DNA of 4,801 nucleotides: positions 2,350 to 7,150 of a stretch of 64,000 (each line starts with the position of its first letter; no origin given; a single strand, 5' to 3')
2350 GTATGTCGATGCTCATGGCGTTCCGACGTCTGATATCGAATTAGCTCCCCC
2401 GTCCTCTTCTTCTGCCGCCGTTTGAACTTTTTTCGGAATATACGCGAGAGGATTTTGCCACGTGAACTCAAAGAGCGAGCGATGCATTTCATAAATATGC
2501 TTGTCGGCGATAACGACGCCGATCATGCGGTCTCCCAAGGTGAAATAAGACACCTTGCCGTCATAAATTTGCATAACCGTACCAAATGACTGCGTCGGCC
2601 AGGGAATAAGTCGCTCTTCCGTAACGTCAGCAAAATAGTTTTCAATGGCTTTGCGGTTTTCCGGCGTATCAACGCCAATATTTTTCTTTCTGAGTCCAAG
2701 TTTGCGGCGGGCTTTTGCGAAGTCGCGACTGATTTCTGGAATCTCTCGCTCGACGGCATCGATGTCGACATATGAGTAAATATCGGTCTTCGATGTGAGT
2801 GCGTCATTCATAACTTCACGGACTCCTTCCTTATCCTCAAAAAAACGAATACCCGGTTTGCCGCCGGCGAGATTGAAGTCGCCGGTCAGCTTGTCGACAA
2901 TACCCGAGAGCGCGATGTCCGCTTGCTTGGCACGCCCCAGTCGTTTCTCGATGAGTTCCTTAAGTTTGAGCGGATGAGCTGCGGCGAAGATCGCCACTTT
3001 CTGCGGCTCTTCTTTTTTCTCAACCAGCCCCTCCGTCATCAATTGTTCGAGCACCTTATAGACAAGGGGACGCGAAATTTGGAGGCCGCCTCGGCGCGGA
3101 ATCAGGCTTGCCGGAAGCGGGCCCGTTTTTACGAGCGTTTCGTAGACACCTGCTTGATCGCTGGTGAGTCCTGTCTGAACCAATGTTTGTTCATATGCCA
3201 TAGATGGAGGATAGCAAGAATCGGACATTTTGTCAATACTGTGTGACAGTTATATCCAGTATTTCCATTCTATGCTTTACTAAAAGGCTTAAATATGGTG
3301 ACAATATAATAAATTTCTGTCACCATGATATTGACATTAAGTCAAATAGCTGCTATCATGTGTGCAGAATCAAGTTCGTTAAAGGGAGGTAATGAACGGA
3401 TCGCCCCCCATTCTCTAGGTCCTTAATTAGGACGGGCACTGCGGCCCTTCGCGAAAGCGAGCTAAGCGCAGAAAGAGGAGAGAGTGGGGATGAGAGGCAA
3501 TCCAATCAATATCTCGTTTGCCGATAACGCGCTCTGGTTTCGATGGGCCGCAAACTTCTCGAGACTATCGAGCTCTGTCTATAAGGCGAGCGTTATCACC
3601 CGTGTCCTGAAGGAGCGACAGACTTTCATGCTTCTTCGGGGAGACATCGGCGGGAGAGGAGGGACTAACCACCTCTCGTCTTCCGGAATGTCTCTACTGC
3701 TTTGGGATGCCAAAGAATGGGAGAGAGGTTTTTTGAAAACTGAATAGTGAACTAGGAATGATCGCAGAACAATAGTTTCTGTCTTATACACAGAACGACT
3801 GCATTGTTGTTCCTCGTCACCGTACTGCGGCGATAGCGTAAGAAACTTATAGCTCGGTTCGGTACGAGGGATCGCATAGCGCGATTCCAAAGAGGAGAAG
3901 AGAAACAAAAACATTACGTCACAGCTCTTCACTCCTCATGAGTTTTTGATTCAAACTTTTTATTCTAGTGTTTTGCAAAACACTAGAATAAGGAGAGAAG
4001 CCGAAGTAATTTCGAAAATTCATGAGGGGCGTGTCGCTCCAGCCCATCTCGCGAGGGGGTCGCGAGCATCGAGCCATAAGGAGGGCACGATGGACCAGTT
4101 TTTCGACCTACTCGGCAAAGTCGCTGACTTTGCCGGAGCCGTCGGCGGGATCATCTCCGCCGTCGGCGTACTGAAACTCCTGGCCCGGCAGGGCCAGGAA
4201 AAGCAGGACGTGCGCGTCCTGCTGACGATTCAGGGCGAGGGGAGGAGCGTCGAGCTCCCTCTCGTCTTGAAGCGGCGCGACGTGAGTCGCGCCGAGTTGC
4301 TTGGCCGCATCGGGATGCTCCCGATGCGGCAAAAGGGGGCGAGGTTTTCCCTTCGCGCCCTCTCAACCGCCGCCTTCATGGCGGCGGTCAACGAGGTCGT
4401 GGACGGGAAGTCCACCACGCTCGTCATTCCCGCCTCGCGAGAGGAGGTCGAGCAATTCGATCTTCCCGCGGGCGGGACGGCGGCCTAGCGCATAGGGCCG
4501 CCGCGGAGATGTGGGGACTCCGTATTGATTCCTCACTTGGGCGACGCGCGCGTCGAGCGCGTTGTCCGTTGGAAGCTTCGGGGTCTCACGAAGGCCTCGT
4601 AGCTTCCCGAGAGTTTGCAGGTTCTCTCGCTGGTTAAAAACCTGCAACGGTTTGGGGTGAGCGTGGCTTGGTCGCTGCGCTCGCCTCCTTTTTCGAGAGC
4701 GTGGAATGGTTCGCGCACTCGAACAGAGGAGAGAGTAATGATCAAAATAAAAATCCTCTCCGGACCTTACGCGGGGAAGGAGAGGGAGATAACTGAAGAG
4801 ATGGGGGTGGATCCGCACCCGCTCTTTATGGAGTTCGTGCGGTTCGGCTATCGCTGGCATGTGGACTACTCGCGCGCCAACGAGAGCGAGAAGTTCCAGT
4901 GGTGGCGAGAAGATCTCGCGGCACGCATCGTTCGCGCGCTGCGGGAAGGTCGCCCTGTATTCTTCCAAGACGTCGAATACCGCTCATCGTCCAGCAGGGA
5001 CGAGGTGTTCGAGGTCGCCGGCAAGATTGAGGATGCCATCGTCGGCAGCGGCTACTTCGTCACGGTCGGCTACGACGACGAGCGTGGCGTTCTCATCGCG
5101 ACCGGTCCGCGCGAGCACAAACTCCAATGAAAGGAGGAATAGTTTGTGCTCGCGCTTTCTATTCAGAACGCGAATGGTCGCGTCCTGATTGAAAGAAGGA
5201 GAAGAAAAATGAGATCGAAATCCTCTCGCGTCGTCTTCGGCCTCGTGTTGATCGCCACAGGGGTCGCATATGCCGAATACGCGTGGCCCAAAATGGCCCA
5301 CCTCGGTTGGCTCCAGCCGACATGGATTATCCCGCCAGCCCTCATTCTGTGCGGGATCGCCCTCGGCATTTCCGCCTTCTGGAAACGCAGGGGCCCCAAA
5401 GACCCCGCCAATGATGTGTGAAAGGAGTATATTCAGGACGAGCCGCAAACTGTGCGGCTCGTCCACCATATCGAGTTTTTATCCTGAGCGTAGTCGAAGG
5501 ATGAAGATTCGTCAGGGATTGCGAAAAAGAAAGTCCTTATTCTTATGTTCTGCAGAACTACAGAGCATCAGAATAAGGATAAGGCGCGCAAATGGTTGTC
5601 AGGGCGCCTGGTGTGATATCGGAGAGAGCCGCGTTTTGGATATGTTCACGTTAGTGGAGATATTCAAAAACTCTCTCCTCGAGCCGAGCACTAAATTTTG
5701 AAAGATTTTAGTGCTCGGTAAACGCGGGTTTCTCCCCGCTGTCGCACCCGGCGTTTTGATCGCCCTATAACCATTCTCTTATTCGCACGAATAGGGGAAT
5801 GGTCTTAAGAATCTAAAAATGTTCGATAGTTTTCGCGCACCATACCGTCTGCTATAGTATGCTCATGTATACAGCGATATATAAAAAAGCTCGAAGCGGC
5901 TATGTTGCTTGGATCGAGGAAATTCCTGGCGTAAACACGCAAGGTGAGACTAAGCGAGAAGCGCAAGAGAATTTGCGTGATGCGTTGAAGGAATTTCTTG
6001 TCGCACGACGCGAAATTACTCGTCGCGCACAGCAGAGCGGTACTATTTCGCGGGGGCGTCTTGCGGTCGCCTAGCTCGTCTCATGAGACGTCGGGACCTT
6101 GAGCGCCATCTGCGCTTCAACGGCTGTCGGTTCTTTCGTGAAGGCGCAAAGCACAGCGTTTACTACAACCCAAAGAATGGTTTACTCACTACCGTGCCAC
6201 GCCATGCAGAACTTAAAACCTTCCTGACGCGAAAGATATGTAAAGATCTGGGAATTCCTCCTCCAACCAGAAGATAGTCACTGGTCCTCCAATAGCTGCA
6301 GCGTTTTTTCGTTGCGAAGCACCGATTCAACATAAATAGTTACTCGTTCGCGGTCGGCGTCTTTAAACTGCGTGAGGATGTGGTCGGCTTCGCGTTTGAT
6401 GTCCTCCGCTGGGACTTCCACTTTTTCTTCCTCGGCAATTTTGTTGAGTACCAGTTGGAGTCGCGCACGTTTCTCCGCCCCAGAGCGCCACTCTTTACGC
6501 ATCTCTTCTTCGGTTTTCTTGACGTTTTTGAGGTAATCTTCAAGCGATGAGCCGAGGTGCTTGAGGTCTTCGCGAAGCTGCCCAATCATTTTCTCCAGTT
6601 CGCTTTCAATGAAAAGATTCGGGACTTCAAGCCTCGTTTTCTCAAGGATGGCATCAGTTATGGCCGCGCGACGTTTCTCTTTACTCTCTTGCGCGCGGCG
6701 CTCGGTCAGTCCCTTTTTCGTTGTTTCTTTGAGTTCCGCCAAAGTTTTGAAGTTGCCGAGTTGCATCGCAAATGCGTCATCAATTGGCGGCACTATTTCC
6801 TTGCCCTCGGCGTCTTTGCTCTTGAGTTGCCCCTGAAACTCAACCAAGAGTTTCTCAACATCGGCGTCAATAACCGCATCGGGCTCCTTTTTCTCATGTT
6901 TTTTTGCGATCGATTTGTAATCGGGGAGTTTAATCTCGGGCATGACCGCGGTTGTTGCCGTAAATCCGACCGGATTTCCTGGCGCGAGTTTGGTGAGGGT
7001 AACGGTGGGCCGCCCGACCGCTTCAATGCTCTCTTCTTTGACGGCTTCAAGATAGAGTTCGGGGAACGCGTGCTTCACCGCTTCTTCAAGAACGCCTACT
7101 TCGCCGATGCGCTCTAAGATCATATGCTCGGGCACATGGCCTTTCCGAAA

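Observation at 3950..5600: GC-rich three-gene cassette (132-aa TM protein, 130-aa soluble protein, 70-aa two-TM protein) bounded by palindromes sharing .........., next to hicBA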

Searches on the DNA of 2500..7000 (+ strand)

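Call 4: search_rna_families(source=window, start=2500, end=7000, threshold=evalue, max_evalue=1, show_alignments=3)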
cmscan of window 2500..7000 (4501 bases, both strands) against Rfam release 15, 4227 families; matches with E-value up to 1: 4.
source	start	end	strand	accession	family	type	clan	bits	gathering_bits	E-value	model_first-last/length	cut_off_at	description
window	5433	5467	-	RF01939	mir-761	Gene; miRNA;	-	28.3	82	0.0089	1-65/65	no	mir-761 microRNA precursor family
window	4296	4409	-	RF02809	RsmW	Gene; sRNA;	CL00106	26.3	52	0.16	1-124/124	no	RsmW RNA family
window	3932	4029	+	RF04228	MIR6140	Gene; miRNA;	-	23.9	140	0.34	1-165/165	no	MIR6140 microRNA precursor family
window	3953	4004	-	RF03718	mir-2804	Gene; miRNA;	-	22.4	86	0.67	1-78/78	no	mir-2804 microRNA precursor family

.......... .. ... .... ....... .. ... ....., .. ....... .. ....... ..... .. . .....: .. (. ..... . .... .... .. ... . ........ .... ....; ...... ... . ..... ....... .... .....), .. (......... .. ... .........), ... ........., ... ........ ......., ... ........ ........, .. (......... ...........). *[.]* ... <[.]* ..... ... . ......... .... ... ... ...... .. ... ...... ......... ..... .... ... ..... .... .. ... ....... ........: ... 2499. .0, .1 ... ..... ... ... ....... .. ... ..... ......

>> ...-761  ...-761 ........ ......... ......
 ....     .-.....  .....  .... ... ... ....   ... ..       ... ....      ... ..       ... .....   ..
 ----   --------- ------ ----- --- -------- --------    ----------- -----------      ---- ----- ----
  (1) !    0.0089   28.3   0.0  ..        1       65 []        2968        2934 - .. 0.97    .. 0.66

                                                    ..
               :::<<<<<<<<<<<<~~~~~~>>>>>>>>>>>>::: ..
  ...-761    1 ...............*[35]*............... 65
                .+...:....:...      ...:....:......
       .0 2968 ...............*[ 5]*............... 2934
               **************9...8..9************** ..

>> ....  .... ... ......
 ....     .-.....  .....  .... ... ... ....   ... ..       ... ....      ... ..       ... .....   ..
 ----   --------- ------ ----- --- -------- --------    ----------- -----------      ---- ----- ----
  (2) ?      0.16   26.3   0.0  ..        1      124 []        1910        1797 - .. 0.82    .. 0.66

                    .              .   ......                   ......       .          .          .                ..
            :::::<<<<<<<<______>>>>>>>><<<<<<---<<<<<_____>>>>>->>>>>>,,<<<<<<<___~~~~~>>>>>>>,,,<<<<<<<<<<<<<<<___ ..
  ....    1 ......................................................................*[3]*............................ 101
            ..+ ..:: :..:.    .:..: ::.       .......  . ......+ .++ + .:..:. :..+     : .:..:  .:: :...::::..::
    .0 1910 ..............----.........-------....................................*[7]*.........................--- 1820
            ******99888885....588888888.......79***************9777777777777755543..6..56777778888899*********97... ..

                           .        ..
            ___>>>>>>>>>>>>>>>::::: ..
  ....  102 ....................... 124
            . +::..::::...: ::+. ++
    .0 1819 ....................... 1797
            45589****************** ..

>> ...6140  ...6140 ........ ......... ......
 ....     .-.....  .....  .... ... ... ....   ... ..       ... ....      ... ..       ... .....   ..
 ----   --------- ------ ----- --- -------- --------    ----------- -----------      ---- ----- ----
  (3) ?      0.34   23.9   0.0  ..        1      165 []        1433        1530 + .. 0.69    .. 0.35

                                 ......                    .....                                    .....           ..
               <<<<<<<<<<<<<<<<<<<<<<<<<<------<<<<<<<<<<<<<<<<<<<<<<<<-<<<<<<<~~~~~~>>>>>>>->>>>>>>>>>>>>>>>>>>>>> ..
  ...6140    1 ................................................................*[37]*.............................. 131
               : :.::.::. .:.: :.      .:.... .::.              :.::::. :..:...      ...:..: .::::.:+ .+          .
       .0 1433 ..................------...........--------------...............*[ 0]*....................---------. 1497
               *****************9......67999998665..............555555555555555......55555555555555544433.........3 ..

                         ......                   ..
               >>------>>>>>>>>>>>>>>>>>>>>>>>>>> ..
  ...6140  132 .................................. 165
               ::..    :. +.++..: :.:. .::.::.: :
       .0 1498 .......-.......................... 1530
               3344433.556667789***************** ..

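Call 76: build_rna_model(alignment_id=A8, structure=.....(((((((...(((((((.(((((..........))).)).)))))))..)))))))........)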
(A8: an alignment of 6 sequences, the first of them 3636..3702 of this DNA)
Model R1 built from alignment A8 (6 sequences, 69 columns); structure: as given.
model positions 66; base pairs 19; branch points 0; effective number of sequences 4.29; information 0.85 bits per position. Calibrated on 0.2 Mb of random sequence (short: E-values are rough).
structure used (alignment columns):
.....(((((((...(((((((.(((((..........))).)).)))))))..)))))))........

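Call 77: search_with_rna_model(model_id=R1, sources=[window, L002, L005, L007, L008, L009, L010, L011, L012, L013, L014, L015, L016, L017, L018, L019, L020, L021, L022, L023, L024, L025, L026, L027, L028, L029, L030, L031, L032, L033, L035, L036, L037, L038, L040, L041, L043, L044, L045, L046, L047, L048, L050, L051, L052, L053, L054, L055, L056, L057, L058, L059, L060, L061, L062, L063, L064, L065, L066, L067, L068, L070, L073], max_evalue=1, make_alignment=true)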
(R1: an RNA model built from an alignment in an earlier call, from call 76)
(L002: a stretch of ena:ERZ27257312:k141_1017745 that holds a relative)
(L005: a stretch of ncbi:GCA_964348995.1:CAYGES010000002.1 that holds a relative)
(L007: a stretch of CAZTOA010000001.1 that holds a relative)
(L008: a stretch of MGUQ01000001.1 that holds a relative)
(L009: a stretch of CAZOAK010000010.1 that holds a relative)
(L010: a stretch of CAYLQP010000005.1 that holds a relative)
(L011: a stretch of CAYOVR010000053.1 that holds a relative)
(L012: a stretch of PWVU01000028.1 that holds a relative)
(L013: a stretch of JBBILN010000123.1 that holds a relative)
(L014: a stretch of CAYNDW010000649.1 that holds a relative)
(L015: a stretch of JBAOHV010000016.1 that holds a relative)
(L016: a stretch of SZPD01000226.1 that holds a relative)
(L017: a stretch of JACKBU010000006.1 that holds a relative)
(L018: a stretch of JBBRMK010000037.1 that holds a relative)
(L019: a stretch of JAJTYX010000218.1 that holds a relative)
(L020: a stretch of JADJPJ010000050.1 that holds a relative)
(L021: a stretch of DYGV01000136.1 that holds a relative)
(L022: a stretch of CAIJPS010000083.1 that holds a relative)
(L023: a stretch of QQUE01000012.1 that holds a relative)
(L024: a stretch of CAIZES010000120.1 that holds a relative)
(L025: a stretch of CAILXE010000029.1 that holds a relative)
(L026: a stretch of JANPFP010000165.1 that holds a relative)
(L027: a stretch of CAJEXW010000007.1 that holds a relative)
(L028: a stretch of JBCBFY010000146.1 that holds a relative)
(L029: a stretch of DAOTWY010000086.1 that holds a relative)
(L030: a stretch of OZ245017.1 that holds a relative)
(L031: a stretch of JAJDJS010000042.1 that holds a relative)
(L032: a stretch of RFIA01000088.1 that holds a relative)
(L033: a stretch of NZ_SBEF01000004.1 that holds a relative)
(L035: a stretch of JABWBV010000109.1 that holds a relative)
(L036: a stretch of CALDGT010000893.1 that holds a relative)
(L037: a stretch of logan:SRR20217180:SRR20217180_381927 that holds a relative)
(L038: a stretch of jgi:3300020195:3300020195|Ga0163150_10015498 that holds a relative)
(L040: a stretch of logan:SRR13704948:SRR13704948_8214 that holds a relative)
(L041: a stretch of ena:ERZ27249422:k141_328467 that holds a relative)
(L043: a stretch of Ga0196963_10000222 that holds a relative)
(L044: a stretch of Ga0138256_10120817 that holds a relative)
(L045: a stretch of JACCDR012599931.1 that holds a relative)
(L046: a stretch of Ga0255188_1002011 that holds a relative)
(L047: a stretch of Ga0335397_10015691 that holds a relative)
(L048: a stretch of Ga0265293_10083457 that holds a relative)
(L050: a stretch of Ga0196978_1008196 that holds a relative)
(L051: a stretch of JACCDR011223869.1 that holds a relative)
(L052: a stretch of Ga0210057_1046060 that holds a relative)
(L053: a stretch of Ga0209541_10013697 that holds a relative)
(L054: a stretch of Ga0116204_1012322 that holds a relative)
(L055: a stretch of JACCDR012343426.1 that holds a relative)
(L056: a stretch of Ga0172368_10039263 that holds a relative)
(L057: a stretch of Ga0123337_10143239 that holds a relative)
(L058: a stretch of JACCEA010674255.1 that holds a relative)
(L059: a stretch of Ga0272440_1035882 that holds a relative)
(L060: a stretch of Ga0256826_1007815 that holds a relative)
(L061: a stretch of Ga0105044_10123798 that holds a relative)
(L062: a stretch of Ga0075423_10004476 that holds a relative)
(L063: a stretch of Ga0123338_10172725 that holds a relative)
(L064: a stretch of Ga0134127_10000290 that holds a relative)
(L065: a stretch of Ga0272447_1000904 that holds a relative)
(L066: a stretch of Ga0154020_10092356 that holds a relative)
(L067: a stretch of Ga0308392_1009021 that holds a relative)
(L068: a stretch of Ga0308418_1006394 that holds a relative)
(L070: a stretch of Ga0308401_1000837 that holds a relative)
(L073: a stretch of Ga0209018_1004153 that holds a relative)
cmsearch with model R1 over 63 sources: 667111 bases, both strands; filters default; matches with E-value up to 1: 11.
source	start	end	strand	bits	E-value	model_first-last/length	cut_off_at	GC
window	3636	3701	+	80.2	2.3e-20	1-66/66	no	0.59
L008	596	662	+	78.7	6.6e-20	1-66/66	no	0.49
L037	5962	6027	+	72.9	3.4e-18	1-66/66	no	0.5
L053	3988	4053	+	71.6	8e-18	1-66/66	no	0.35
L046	690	757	+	71.6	8.4e-18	1-66/66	no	0.57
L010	9505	9568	+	65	7.8e-16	1-66/66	no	0.44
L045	228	293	+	63.8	1.8e-15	1-66/66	no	0.56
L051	491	554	+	44.1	1.3e-09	1-66/66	no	0.44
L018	5461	5509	+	19.8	0.021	1-66/66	no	0.43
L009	8683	8730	-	18.2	0.062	1-66/66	no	0.23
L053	8951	9013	+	14.7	0.7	1-66/66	no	0.4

Alignment A9: 11 matches aligned to the model, 89 columns, each read 5' to 3' on its own strand. Consensus structure (alignment columns), stored with it:
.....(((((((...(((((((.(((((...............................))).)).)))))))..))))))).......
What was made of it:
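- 3474..3760 (+): Conserved structured leader or non-coding RNA. It has a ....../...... hairpin at 3516-3555. The hairpin loop (3523-3530, GAUAACGC) pairs with 3590-3597 (GCGUUAUC), forming a pseudoknot. A three-helix hairpin with a UAACCAC loop lies at 3636-3701. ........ motifs flank the whole. The covariance model R1 found two loci outside its seed, L045 and L051 (call 77).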

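Call 90: search_rna_families(sources=[L005, L010, L037], threshold=evalue, max_evalue=0.1)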
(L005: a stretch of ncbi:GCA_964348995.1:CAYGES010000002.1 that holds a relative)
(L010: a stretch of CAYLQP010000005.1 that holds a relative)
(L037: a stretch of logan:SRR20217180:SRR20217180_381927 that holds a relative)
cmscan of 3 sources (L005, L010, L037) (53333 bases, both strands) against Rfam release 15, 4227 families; matches with E-value up to 0.1: 6.
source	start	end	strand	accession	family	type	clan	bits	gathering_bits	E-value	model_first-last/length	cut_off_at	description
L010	19503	19593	-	RF00506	Thr_leader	Cis-reg; leader;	-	41.6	55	0.00021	1-118/118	no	Threonine operon leader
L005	5059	5129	-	RF01859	Phe_leader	Cis-reg; leader;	-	37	55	0.014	1-125/125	no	Phenylalanine leader peptide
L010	19422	19543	+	RF00506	Thr_leader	Cis-reg; leader;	-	35.7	55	0.0052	1-118/118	no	Threonine operon leader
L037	10544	10659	+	RF00506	Thr_leader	Cis-reg; leader;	-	32.5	55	0.028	1-118/118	no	Threonine operon leader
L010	14369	14467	-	RF00558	L20_leader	Cis-reg; leader;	-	30.5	58.7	0.044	1-127/127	no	Ribosomal protein L20 leader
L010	10504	10567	-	RF00749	mir-208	Gene; miRNA;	-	26.2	56.4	0.091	1-77/77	no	mir-208 microRNA precursor family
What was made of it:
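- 3474..3760 (+): Rfam gave no match (calls 4, 90).
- On Integron cassette array: No Rfam match (calls 4, 90).
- On Any Rfam RNA family (for the leader RNA): cmscan at E <= 1 on window 2500-7000 and at E <= 0.1 on L005, L010 and L037 returned only chance-level hits, none over the motif (calls 4, 90).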
